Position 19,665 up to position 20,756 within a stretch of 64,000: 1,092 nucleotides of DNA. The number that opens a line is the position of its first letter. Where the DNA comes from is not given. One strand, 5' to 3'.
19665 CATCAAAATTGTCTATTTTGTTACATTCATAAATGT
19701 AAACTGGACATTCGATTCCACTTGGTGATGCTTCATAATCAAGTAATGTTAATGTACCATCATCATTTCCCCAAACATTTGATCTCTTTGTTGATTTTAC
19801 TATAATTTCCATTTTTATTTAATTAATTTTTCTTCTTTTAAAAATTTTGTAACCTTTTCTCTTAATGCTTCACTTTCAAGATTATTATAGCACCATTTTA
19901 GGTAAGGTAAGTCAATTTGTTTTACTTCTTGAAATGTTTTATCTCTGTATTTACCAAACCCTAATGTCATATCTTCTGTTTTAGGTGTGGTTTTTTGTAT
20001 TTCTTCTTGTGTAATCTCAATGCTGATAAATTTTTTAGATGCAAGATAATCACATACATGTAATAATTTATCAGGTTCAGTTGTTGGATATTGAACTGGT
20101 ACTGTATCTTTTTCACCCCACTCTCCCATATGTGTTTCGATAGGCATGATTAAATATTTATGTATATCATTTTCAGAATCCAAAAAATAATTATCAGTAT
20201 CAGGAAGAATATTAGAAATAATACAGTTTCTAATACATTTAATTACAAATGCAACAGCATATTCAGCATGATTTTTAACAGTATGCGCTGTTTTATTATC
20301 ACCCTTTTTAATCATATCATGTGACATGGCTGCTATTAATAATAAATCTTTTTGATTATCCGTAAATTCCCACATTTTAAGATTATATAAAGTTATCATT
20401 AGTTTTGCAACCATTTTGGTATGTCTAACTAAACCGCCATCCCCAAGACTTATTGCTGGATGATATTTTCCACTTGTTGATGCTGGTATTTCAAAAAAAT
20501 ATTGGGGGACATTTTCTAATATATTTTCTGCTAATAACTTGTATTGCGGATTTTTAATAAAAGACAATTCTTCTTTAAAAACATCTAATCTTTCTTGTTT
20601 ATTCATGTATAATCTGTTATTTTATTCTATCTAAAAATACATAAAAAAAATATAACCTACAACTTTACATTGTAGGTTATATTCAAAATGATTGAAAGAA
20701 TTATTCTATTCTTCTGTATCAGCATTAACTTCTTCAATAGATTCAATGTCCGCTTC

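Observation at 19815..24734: RNA-repair-like gene set: DraRnl-type RNA ligase, HD phosphohydrolase, metallophosphoesterase, plus a distant RlaP-like NTase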

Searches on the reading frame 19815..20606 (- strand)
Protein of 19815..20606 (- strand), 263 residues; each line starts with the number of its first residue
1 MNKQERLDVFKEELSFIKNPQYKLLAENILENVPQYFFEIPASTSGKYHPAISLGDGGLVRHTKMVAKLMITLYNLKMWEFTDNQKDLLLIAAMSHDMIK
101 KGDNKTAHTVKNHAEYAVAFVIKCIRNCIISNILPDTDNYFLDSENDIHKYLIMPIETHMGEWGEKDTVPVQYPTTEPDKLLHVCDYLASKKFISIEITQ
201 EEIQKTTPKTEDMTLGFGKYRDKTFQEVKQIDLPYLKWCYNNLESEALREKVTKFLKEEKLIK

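Call 6: search_protein_families(library=pfam, proteins=[window:19815-20606:-], max_evalue=0.01)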
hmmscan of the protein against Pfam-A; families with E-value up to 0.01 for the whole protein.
window:19815-20606:- (263 aa): 1 family
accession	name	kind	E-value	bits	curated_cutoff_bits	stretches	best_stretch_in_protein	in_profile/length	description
PF20600.3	ExoX-like_C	-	2.1e-10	40.2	26.5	1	217-244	3-30/30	Exodeoxyribonuclease X-like C-terminal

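Call 7: search_protein_families(library=phrogs, proteins=[window:19815-20606:-], max_evalue=0.001)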
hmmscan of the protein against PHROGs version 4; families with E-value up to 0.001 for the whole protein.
window:19815-20606:- (263 aa): 1 family
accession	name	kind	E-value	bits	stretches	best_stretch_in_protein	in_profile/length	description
phrog_5889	-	unknown function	1.3e-48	166.6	1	1-222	13-224/242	-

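Call 9: search_solved_structures(query=window:19815-20606:-, max_evalue=10, show_alignments=2)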
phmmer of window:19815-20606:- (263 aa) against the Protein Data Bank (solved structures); distinct sequences matched with E-value up to 10: 1.
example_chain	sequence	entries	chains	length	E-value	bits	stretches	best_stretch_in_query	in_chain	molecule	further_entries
3ib5_A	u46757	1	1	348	0.26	13.7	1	148-228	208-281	Sex pheromone precursor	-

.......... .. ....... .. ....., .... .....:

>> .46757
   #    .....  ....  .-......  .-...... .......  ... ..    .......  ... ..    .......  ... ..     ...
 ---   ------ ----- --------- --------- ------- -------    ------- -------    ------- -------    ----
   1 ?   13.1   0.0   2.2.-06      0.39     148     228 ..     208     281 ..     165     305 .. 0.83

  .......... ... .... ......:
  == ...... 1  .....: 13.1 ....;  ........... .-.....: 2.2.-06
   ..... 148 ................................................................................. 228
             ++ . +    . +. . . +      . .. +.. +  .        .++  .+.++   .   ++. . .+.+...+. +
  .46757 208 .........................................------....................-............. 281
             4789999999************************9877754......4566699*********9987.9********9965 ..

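Call 13: search_dna_similar(query=window:19815-20606:-, collection=phages, mode=protein, max_rows=60, max_evalue=0.001)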
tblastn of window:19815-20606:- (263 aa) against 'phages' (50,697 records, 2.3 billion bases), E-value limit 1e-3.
Records with a match: 43; places in all: 43; records where one place covers at least 80% of the query: 0.
Best place of each record, by identity: <60% 43.
By first word of the organism name: Bacillus 28; Clostridium 12; Halogranum 2; Exiguobacterium 1.
By host as written in the record: Bacillus subtilis 7; Clostridium perfringens 7; Bacillus subtilis BEST7003 6; Bacillus cereus HER1399 2; Bacillus cereus BGSC 6E1 2; Bacillus cereus 2; Clostridium botulinum type C strain C-Stockholm 2; Bacillus subtilis Delta6 2; and 12 more.
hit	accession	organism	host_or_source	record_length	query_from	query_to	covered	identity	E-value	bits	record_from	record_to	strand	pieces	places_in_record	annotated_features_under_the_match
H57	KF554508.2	Bacillus phage CP-51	Bacillus cereus HER1399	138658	10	212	77%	35.9%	1e-26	114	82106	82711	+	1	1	hypothetical protein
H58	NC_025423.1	Bacillus phage CP-51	Bacillus cereus HER1399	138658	10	212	77%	35.9%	1e-26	114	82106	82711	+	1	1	hypothetical protein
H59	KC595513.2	Bacillus phage Shanette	Bacillus cereus BGSC 6E1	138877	10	211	77%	36.1%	2e-26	113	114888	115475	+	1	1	hypothetical protein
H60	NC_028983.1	Bacillus phage Shanette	Bacillus cereus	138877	10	211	77%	36.1%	2e-26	113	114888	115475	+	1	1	hypothetical protein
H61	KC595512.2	Bacillus phage JL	Bacillus cereus BGSC 6E1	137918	10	211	77%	35.6%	6e-26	112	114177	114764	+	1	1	hypothetical protein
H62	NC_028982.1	Bacillus phage JL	Bacillus cereus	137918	10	211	77%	35.6%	6e-26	112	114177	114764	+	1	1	hypothetical protein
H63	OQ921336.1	Bacillus phage SPO1L1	Bacillus subtilis BEST7003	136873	5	197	73%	36.3%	9e-23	102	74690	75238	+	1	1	hypothetical protein (x2)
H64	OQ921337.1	Bacillus phage SPO1L2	Bacillus subtilis BEST7003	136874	5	197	73%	36.3%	9e-23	102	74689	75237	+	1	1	hypothetical protein (x2)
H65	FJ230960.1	Bacillus phage SPO1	Bacillus subtilis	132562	5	197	73%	36.3%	2e-22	101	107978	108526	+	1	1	32.6: gp32.6 | 32.5: gp32.5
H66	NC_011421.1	Bacillus phage SPO1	Bacillus subtilis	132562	5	197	73%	36.3%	2e-22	101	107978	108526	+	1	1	32.6: gp32.6 | 32.5: gp32.5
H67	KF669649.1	Bacillus phage CampHawk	Bacillus subtilis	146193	5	197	73%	36.3%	2e-22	101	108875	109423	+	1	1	phosphohydrolase | hypothetical protein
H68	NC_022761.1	Bacillus phage CampHawk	Bacillus subtilis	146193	5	197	73%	36.3%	2e-22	101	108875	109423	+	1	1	phosphohydrolase | hypothetical protein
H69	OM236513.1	Bacillus phage SP82G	Bacillus subtilis BEST7003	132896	5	197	73%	36.3%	3e-22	101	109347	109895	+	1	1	hypothetical protein (x2)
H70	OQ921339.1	Bacillus phage SPO1L4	Bacillus subtilis BEST7003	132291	5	197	73%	36.3%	7e-22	100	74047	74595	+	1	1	hypothetical protein (x2)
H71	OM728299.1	Bacillus phage vB_BsuM-Goe19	Bacillus subtilis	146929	5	197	73%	36.3%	7e-22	100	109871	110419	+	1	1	hypothetical protein (x2)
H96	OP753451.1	Clostridium phage H1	Clostridium perfringens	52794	31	192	62%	31.9%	7e-11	68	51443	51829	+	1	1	hypothetical protein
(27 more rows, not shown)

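Call 32: find_homologous_proteins(query=window:19815-20606:-, max_evalue=0.001)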
Query window:19815-20606:- (263 aa): 1958 proteins with E <= 0.001 among 2336 candidates; the best 120 are listed.
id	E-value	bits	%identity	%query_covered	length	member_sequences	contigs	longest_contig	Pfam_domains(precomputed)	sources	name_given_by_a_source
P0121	5.8e-175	597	100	100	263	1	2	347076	PF20600.4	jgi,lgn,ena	-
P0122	7.8e-88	312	56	100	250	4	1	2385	PF01966.29,PF20600.4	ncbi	-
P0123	4.9e-79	283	54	100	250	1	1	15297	PF01966.29,PF20600.4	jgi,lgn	jgi:uncharacterized protein (DUF3820 family)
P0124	2.1e-77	278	52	100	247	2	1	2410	PF20600.4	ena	-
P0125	7.0e-43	165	37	99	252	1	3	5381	PF01966.29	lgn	-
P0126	1.4e-42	164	37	92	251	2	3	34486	PF01966.29,PF20600.4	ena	-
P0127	1.6e-41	160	38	98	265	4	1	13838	PF01966.29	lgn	-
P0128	6.0e-40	155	42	89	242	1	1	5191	PF01966.29,PF20600.4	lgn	-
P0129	1.5e-39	154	34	98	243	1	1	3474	PF20600.4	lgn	-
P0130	2.1e-39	153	35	95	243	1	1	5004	PF20600.4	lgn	-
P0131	5.9e-39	152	35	95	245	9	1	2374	PF01966.29,PF20600.4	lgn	-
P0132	1.7e-38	150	34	96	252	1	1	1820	PF01966.29,PF20600.4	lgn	-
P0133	2.9e-38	150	36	98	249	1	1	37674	-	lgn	-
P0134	3.3e-38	149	35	92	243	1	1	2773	PF20600.4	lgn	-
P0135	1.1e-37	148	37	95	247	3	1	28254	PF01966.29,PF20600.4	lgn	-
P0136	1.4e-37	147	34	97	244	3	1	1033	PF20600.4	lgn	-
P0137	2.1e-37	147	35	97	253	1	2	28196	PF20600.4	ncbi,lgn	ncbi:MAG: hypothetical protein RR806_04965 [Oscillospiraceae bacterium]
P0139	4.1e-37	146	33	95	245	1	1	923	PF20600.4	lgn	-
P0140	8.0e-37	145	35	95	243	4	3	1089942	PF20600.4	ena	-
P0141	8.8e-37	145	35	100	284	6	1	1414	PF01966.29,PF20600.4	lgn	-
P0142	8.9e-37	145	36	97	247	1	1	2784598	PF01966.29,PF20600.4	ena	-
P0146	2.5e-36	143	38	90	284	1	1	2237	PF01966.29,PF20600.4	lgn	-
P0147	3.1e-36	143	38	90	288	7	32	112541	PF01966.29,PF20600.4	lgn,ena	-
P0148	6.0e-36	142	40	77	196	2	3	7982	PF01966.29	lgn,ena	-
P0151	7.2e-36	142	34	94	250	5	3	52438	PF01966.29,PF20600.4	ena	-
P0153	8.3e-36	142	34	95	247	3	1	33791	PF20600.4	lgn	-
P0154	1.1e-35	141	36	95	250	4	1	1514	PF01966.29,PF20600.4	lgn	-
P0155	1.3e-35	141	41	76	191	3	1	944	PF01966.29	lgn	-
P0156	1.3e-35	141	37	90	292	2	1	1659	PF01966.29,PF20600.4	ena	-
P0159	1.5e-35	141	37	98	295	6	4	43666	PF20600.4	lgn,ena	-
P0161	1.7e-35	141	34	94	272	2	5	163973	PF01966.29,PF20600.4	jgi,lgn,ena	-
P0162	1.8e-35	140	40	76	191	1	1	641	PF01966.29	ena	-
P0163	1.8e-35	140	38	77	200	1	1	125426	PF01966.29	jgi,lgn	jgi:hypothetical protein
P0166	2.3e-35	140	32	95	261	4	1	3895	PF01966.29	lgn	-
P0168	2.6e-35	140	40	76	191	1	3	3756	PF01966.29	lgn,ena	-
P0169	2.8e-35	140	33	92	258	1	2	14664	PF20600.4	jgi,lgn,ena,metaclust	metaclust:\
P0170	3.7e-35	139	41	76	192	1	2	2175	PF01966.29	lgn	-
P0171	4.1e-35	139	35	95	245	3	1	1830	PF20600.4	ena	-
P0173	4.4e-35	139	39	76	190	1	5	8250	PF01966.29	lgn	-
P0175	5.4e-35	139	41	76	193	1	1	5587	PF01966.29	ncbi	-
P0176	5.4e-35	139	35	94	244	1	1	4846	PF01966.29,PF20600.4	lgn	-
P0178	6.7e-35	139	34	92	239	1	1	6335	PF01966.29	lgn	-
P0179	6.8e-35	139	35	95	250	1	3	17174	PF01966.29,PF20600.4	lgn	-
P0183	1.2e-34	138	35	100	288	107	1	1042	PF01966.29,PF20600.4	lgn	-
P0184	1.2e-34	138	36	92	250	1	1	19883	PF01966.29,PF20600.4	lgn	-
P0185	1.3e-34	138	39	75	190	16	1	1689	PF01966.29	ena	-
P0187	1.4e-34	138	39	75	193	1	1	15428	PF01966.29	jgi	jgi:hypothetical protein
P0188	1.4e-34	137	31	96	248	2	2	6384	PF20600.4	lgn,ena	-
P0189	1.6e-34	137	36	92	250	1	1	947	PF01966.29,PF20600.4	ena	-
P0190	1.7e-34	137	39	70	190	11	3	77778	PF01966.29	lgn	-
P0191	1.8e-34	137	35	94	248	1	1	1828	PF01966.29,PF20600.4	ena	-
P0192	2.0e-34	137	34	94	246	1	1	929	PF20600.4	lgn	-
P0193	2.1e-34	137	41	75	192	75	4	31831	PF01966.29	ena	-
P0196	3.2e-34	136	34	92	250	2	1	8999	PF01966.29,PF20600.4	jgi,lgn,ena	-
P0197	3.3e-34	136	35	97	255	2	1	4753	PF01966.29,PF20600.4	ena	-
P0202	5.0e-34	136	38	71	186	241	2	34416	PF01966.29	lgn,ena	-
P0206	6.8e-34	135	36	75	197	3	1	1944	PF01966.29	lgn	-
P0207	7.0e-34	135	37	91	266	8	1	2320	PF20600.4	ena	-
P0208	7.0e-34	135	41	77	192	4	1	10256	PF01966.29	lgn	-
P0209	7.4e-34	135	32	95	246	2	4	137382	PF20600.4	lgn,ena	-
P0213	8.4e-34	135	33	94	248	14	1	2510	PF20600.4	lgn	-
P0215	9.6e-34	135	40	75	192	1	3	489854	PF01966.29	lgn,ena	-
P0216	9.7e-34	135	38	75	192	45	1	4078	PF01966.29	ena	-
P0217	9.9e-34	135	40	75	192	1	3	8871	PF01966.29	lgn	-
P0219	1.2e-33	134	40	75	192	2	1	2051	PF01966.29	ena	-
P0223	1.3e-33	134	35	91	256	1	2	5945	PF01966.29,PF00233.26,PF20600.4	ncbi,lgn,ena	-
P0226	1.6e-33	134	37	75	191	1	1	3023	PF01966.29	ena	-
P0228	1.9e-33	134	32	95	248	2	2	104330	PF20600.4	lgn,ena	-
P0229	2.0e-33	134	42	77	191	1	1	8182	PF01966.29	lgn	-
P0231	2.1e-33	134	40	74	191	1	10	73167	PF01966.29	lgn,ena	-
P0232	2.1e-33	134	35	75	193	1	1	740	PF01966.29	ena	-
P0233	2.1e-33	134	35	75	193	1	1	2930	PF01966.29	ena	-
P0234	2.2e-33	134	40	75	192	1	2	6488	PF01966.29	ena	-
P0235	2.2e-33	134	34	95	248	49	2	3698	PF20600.4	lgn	-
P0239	2.4e-33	133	35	95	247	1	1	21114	PF20600.4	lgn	-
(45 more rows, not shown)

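Call 33: find_encoding_contigs(protein=P0123, flank=8000, max_places=1)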
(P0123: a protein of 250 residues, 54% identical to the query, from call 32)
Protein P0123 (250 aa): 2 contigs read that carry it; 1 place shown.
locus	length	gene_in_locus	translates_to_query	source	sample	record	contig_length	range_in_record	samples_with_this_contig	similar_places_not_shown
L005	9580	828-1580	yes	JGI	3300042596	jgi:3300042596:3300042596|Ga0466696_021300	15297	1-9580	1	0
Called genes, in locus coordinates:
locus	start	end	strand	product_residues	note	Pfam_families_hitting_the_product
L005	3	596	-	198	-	?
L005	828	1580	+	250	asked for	PF01966:HD (weak), PF20600:ExoX-like_C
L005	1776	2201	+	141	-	PF13619:KTSC (weak)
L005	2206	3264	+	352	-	PF00303:Thymidylat_synt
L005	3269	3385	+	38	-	-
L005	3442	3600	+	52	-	-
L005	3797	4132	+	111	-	PF07282:Cas12f1-like_TNB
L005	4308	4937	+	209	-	PF00092:VWA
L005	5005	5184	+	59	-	-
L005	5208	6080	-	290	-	PF02086:MethyltransfD12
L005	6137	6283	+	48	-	PF05265:DUF723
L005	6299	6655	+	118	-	PF05265:DUF723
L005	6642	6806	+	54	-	-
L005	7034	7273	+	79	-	-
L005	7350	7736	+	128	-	-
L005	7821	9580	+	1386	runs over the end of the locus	PF02867:Ribonuc_red_lgC, PF14890:Intein_splicing (weak), PF14528:LAGLIDADG_3 (weak)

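Call 34: find_encoding_contigs(protein=P0126, flank=8000, max_places=1)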
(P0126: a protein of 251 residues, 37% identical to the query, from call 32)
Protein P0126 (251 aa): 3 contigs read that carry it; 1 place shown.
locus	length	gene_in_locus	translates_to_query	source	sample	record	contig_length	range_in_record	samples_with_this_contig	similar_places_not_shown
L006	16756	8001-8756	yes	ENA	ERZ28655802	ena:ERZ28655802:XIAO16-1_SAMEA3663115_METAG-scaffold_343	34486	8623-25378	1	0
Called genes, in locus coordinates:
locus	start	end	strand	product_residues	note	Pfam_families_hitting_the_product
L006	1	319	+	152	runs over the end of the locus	PF26927:Phage_SPbeta_YorH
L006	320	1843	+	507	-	-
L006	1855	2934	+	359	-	-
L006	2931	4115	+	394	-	PF12705:PDDEXK_1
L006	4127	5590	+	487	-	PF02811:PHP, PF07733:DNA_pol3_alpha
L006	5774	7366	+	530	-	PF17657:DNA_pol3_finger, PF14579:HHH_6 (weak)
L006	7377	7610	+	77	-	PF00381:PTS-HPr (faint)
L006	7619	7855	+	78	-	PF00381:PTS-HPr (weak)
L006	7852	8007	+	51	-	-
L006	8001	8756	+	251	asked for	PF01966:HD (weak), PF20600:ExoX-like_C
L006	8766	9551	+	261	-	PF07934:OGG_N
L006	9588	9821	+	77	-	-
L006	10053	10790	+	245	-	-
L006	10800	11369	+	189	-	PF00625:Guanylate_kin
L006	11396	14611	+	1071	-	PF02867:Ribonuc_red_lgC, PF14890:Intein_splicing (weak), PF12637:TSCPD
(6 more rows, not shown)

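Call 35: find_encoding_contigs(protein=P0142, flank=8000, max_places=1)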
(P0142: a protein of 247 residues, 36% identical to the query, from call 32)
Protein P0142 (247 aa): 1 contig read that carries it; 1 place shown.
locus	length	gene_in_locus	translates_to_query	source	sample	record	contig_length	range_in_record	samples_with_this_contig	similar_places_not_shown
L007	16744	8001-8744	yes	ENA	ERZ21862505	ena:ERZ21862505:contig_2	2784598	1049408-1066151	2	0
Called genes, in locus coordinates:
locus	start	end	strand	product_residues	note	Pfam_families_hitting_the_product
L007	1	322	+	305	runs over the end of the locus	-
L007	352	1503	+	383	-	PF00709:Adenylsucc_synt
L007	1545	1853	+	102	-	-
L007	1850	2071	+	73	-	-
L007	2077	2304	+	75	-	-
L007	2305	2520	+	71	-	-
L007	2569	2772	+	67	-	-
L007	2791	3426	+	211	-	-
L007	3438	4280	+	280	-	PF04446:Thg1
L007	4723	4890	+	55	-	-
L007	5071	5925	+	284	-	PF01145:Band_7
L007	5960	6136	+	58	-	-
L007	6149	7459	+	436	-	-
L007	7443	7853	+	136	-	-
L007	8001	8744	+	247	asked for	PF01966:HD, PF20600:ExoX-like_C (weak)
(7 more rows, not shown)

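Call 39: search_solved_structures(query=A2, max_evalue=10, show_alignments=3)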
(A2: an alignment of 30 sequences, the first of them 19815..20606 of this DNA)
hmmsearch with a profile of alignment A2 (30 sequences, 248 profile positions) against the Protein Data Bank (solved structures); distinct sequences matched with E-value up to 10: 64 (the best 60 are shown).
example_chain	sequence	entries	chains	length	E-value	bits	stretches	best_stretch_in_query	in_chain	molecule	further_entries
9o7t_A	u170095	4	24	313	3.3e-06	29.7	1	7-152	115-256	Cmp-binding-factor 1 | YhaM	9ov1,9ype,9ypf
5ede_B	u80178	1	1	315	0.00011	24.7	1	59-126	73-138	cAMP and cAMP-inhibited cGMP 3',5'-cyclic phosphodiesterase 10A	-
5edg_A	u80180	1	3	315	0.00011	24.7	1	59-126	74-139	cAMP and cAMP-inhibited cGMP 3',5'-cyclic phosphodiesterase 10A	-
5edh_A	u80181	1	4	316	0.00011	24.7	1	59-126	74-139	cAMP and cAMP-inhibited cGMP 3',5'-cyclic phosphodiesterase 10A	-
5ede_A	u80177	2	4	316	0.00011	24.7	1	59-126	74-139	cAMP and cAMP-inhibited cGMP 3',5'-cyclic phosphodiesterase 10A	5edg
5i2r_A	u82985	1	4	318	0.00011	24.7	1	59-126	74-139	cAMP and cAMP-inhibited cGMP 3',5'-cyclic phosphodiesterase 10A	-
4heu_A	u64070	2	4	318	0.00011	24.7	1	59-126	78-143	cAMP and cAMP-inhibited cGMP 3',5'-cyclic phosphodiesterase 10A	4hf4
5edi_A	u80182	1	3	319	0.00011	24.7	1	59-126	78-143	cAMP and cAMP-inhibited cGMP 3',5'-cyclic phosphodiesterase 10A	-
5edi_B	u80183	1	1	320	0.00011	24.7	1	59-126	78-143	cAMP and cAMP-inhibited cGMP 3',5'-cyclic phosphodiesterase 10A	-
4yqh_A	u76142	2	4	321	0.00011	24.6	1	59-126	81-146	cAMP and cAMP-inhibited cGMP 3',5'-cyclic phosphodiesterase 10A | Isoform PDE10A2 of cAMP and cAMP-inhibited cGMP 3',5'-cyclic phosphodiesterase 10A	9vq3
6kze_A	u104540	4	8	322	0.00012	24.6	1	59-126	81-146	cAMP and cAMP-inhibited cGMP 3',5'-cyclic phosphodiesterase 10A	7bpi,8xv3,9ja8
6ko0_A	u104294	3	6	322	0.00012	24.6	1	59-126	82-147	cAMP and cAMP-inhibited cGMP 3',5'-cyclic phosphodiesterase 10A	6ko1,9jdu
4ys7_A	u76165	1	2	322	0.00012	24.6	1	59-126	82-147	cAMP and cAMP-inhibited cGMP 3',5'-cyclic phosphodiesterase 10A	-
4zo5_A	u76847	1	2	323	0.00012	24.6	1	59-126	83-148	cAMP and cAMP-inhibited cGMP 3',5'-cyclic phosphodiesterase 10A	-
5znl_A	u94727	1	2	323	0.00012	24.6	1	59-126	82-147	cAMP and cAMP-inhibited cGMP 3',5'-cyclic phosphodiesterase 10A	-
9h3f_A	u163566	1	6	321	0.00012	24.6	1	4-182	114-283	3'-5' exoribonuclease YhaM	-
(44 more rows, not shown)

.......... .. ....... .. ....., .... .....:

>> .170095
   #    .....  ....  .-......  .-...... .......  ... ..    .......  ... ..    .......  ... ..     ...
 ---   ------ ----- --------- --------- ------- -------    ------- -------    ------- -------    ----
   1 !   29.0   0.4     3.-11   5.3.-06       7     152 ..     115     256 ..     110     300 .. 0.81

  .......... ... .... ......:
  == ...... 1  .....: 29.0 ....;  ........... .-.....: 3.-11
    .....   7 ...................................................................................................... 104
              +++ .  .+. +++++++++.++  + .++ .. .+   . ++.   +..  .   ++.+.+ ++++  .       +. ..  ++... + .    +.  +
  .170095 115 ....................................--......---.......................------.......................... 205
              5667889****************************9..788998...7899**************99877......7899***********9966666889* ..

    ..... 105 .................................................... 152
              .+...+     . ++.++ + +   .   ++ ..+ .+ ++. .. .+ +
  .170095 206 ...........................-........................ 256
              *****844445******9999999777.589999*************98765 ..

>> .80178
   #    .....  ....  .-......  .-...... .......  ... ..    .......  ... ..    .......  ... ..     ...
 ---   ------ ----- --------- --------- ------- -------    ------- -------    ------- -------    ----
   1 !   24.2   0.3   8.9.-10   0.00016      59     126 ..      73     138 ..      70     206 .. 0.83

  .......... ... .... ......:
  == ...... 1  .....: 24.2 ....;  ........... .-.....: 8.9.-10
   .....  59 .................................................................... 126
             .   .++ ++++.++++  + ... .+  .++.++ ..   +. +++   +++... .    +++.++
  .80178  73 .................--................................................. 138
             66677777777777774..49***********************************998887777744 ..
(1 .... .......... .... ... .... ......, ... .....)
